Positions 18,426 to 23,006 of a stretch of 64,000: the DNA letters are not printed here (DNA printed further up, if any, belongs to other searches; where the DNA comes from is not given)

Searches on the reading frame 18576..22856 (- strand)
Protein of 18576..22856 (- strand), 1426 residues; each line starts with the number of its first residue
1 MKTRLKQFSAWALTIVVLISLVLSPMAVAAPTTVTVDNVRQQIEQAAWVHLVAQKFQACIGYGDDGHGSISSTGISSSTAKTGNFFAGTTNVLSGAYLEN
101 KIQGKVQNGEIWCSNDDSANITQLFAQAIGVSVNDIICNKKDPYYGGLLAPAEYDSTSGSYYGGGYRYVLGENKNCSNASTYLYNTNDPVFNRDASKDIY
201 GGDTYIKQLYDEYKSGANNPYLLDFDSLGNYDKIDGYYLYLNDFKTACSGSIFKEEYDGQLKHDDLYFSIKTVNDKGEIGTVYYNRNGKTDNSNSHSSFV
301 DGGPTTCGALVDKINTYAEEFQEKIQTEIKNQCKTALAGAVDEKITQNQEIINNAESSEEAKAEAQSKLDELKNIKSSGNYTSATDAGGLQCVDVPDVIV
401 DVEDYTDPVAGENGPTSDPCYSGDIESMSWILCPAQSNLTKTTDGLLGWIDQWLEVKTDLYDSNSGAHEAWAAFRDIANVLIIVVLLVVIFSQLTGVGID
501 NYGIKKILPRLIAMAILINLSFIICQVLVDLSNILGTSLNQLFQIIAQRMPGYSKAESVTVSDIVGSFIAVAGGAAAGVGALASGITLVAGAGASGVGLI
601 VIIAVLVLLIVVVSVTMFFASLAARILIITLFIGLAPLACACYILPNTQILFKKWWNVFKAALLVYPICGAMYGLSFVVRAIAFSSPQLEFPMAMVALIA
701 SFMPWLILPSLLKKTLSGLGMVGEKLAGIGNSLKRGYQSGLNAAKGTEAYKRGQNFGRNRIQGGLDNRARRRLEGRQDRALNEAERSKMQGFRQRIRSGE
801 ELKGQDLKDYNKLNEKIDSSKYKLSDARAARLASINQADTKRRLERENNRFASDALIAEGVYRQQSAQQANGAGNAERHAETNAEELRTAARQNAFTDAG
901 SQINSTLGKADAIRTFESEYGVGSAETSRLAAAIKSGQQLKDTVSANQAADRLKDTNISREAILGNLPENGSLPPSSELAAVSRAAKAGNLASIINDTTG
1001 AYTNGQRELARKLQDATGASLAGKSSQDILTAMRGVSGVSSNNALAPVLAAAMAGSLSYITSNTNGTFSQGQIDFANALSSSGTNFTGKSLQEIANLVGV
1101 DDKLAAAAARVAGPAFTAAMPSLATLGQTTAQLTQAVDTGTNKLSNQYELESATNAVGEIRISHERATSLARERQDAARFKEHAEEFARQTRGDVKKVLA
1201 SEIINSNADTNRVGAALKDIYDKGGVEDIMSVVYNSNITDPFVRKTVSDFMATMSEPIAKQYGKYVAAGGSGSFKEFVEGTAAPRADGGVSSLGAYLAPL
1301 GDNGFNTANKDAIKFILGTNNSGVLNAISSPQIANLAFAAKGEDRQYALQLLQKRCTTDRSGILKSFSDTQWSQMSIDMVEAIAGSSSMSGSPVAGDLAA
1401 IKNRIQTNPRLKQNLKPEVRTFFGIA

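Call 19: search_protein_families(library=pfam, proteins=[window:18576-22856:-], max_evalue=0.01)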
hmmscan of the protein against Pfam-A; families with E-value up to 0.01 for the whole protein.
window:18576-22856:- (1426 aa): 1 family
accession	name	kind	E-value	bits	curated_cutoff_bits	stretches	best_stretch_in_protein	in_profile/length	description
PF12685.13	SpoIIIAH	-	0.00016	22.1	30.6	1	301-377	67-131/191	SpoIIIAH-like protein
